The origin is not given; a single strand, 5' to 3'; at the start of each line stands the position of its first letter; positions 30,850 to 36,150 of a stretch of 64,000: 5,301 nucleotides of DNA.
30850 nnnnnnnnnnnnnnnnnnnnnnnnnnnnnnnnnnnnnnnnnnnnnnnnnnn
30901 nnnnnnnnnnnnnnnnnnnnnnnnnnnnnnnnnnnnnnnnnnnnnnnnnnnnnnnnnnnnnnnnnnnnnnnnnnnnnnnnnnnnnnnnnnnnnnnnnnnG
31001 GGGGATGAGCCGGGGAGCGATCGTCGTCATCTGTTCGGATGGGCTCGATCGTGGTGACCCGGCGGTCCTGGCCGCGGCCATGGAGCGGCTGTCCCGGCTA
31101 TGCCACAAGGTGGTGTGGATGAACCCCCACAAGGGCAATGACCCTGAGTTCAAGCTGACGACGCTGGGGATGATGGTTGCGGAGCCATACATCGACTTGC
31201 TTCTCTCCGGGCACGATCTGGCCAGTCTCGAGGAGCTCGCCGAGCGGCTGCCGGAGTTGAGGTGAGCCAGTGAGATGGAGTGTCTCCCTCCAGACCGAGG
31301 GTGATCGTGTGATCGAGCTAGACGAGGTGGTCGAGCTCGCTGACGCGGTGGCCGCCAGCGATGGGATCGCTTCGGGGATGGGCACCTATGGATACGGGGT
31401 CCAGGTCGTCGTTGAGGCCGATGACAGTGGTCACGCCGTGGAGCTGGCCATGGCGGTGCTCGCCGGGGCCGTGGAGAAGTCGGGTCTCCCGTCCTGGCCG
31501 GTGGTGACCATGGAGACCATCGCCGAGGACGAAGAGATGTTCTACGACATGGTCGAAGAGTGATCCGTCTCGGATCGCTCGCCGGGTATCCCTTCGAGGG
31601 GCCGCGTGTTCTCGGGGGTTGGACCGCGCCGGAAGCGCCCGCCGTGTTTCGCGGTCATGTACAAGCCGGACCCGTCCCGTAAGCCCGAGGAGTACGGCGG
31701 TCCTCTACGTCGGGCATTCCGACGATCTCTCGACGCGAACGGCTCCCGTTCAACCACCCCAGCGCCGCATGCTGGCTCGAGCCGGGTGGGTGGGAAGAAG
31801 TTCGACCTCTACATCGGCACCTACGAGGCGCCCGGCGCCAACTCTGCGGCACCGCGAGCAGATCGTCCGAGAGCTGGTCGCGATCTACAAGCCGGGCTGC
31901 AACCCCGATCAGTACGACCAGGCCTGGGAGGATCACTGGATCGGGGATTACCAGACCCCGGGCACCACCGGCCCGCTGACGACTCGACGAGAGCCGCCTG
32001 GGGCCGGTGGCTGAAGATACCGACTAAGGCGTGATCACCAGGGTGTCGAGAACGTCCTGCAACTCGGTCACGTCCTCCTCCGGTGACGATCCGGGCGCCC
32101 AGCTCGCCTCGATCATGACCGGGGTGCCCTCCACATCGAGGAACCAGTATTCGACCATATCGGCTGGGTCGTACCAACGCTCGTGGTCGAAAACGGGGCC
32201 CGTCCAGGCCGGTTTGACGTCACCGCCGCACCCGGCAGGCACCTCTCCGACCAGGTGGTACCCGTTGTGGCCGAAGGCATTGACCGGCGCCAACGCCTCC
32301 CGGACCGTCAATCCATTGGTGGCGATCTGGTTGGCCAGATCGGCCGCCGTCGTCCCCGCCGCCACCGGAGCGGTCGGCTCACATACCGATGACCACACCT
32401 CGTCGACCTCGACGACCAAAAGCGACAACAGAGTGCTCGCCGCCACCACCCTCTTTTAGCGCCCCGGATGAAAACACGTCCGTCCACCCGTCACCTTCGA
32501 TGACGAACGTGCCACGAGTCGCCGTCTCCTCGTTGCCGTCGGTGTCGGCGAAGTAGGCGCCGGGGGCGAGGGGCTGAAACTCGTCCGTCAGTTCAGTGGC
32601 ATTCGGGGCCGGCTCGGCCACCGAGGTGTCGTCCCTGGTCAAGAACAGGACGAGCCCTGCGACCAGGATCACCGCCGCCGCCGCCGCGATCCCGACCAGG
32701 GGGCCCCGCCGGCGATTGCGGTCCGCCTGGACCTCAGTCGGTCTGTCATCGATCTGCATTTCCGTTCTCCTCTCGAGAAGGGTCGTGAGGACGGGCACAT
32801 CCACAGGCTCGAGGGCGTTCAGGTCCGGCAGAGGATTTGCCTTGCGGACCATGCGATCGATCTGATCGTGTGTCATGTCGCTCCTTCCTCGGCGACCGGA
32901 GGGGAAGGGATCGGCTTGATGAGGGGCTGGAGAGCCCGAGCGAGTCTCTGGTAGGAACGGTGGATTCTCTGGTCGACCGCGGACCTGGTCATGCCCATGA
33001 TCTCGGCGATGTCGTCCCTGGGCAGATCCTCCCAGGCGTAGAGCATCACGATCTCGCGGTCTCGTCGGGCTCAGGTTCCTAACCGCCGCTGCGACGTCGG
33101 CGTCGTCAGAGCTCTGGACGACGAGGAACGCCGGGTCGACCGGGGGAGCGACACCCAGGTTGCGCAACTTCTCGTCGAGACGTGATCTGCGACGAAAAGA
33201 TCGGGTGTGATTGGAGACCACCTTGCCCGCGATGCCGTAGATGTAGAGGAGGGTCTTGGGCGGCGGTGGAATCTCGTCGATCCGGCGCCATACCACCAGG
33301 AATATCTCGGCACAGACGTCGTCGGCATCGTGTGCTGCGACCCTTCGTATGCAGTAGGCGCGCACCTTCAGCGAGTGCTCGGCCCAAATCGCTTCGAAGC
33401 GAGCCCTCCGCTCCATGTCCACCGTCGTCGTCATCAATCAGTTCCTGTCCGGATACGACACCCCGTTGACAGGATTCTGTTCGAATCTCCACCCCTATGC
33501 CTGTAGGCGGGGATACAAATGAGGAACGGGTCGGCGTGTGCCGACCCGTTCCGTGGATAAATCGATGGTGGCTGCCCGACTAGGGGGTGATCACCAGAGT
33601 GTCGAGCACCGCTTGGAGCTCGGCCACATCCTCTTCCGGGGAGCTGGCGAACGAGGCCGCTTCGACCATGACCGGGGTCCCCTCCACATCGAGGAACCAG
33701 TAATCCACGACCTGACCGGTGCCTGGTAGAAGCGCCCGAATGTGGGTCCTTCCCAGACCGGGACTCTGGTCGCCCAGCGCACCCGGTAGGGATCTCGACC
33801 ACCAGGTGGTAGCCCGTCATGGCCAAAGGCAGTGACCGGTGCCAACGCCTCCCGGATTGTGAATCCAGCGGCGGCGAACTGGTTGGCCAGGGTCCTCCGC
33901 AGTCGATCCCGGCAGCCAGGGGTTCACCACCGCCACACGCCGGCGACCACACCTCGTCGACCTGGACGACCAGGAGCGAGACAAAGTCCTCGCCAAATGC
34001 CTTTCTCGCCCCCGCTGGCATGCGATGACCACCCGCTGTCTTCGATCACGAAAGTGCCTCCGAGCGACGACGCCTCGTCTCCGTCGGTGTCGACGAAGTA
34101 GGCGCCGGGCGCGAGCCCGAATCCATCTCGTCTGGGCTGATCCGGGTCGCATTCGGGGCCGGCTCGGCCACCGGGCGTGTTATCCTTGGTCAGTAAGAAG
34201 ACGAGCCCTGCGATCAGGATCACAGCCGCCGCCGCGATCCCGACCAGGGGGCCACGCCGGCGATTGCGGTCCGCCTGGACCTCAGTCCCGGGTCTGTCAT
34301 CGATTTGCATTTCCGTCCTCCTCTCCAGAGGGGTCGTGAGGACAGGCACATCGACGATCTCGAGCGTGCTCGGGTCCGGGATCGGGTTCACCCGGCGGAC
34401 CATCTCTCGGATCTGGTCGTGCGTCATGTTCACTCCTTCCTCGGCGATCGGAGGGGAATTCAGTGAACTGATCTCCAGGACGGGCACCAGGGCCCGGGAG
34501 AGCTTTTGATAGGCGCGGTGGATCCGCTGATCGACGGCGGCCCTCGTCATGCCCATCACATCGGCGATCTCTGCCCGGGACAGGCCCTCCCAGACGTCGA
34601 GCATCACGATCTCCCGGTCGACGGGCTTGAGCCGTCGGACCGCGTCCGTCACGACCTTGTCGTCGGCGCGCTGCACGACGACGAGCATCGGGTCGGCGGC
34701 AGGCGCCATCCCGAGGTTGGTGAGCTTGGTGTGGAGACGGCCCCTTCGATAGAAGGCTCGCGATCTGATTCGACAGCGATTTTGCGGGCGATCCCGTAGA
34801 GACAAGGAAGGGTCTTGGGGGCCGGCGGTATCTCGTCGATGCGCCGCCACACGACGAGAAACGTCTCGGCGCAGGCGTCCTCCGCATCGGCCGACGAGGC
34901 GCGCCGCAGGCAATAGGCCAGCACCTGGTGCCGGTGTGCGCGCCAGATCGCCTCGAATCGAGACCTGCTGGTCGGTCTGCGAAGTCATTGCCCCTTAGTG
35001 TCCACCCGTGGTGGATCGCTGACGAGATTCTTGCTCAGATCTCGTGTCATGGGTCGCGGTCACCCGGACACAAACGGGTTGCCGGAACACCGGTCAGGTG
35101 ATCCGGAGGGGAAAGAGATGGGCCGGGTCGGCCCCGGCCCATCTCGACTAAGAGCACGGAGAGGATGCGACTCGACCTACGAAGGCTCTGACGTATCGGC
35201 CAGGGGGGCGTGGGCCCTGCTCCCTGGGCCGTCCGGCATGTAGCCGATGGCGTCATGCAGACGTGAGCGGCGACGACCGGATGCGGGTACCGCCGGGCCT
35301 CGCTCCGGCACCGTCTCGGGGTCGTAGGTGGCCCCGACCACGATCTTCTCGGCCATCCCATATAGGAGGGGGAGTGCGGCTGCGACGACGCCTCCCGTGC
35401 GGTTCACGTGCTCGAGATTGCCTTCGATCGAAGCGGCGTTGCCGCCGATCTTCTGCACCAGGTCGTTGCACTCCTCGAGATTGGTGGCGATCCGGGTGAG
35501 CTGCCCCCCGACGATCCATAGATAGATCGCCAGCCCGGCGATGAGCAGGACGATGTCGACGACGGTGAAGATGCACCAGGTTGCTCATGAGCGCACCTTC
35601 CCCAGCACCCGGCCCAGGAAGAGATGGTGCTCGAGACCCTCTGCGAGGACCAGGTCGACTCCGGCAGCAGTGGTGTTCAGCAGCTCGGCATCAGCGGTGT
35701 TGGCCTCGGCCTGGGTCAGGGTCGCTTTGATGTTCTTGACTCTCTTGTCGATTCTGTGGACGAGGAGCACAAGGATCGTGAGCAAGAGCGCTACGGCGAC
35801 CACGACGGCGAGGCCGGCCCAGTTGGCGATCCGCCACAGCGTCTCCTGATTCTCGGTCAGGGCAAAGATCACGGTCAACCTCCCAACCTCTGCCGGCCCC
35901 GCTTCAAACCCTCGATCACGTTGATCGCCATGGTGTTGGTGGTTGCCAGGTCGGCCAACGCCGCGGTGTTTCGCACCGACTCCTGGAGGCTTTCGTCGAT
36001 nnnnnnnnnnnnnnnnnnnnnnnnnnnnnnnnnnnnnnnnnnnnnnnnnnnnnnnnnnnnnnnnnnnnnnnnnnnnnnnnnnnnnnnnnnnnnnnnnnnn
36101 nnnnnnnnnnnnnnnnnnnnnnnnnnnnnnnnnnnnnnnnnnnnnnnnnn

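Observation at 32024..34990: Tandem-duplicated ECF sigma / anti-sigma module undergoing decay, with an intact paralog 22 kb away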

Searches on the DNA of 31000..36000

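Call 58: search_rna_families(source=window, start=31000, end=36000, threshold=evalue, max_evalue=1)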
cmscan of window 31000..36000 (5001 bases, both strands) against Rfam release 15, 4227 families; matches with E-value up to 1: 1.
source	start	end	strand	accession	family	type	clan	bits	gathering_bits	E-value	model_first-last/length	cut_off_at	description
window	32086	32137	+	RF03307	mir-1825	Gene; miRNA;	-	22.7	70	0.32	1-52/52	no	mir-1825 microRNA precursor family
